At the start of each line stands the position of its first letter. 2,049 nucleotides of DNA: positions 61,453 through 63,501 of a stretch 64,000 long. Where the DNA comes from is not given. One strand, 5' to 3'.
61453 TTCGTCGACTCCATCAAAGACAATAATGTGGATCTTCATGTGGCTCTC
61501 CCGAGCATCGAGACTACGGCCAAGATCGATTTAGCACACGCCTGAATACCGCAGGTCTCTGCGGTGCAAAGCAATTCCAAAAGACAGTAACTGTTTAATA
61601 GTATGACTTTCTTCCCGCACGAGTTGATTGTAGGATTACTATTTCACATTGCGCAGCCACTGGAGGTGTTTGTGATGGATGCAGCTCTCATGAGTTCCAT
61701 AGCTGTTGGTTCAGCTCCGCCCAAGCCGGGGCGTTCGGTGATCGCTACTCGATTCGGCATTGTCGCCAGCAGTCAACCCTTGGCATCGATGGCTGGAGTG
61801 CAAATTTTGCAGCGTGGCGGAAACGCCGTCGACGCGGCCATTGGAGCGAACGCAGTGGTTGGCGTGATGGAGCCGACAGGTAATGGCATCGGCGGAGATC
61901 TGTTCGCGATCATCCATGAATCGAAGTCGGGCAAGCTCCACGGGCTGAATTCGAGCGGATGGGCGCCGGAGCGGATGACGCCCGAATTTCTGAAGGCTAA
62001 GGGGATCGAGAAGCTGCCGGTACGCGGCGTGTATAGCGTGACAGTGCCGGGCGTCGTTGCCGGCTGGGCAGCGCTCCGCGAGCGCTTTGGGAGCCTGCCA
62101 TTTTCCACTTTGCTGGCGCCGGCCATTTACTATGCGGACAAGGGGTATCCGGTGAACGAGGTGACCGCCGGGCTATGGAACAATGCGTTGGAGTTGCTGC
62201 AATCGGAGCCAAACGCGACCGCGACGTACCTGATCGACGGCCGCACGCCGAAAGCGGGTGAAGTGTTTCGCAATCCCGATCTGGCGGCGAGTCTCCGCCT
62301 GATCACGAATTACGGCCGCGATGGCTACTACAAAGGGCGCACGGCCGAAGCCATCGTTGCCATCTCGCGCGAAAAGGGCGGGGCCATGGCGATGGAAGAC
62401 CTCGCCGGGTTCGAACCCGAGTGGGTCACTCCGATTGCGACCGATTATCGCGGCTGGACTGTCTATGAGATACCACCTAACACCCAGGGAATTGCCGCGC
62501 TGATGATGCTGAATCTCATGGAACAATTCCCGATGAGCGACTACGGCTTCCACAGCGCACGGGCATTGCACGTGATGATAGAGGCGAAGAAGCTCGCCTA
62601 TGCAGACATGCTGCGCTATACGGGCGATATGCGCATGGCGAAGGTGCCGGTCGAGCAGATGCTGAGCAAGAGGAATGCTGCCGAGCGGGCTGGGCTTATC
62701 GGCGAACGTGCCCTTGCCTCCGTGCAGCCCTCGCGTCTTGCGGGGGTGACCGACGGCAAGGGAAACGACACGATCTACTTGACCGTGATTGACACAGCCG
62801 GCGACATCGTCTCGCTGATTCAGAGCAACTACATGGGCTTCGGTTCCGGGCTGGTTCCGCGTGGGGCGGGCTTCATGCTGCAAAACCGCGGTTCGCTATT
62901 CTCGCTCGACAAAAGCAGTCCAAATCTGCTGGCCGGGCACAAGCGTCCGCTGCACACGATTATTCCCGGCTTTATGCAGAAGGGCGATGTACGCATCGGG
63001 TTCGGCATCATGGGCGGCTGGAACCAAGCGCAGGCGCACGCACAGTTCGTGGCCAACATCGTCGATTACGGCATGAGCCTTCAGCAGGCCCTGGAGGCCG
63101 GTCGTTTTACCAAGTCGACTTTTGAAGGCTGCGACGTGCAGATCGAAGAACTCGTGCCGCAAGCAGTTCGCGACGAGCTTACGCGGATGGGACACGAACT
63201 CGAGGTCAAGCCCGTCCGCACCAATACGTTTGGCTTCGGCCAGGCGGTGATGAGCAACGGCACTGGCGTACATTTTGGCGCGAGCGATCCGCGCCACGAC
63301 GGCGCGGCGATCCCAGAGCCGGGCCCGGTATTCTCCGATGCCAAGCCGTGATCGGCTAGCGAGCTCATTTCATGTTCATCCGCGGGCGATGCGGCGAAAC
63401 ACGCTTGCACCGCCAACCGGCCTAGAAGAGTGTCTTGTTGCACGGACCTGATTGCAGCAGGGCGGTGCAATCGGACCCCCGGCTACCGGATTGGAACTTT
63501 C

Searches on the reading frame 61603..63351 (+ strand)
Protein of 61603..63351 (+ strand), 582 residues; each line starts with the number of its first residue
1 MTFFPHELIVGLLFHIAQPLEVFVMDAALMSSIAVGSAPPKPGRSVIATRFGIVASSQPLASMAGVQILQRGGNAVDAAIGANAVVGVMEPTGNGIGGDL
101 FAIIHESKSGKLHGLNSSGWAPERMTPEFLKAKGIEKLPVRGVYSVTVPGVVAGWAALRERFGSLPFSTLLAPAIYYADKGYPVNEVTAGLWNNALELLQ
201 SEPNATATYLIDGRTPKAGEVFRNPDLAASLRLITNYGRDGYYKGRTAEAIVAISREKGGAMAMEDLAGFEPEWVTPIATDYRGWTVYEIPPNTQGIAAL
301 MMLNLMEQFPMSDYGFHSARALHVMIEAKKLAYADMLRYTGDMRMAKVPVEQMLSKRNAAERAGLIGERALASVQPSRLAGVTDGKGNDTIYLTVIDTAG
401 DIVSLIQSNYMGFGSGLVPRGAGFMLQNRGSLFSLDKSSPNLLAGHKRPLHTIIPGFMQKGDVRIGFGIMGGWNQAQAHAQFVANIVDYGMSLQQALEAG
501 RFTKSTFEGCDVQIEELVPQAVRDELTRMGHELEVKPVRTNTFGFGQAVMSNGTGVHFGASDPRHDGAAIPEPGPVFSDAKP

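Call 77: search_protein_families(library=pfam, proteins=[window:61603-63351:+], max_evalue=0.00001)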
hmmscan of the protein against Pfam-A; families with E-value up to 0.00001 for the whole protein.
window:61603-63351:+ (582 aa): 1 family
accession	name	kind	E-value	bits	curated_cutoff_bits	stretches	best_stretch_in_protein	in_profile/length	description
PF01019.26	G_glu_transpept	-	8.1e-145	484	27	1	67-567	2-512/512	Gamma-glutamyltranspeptidase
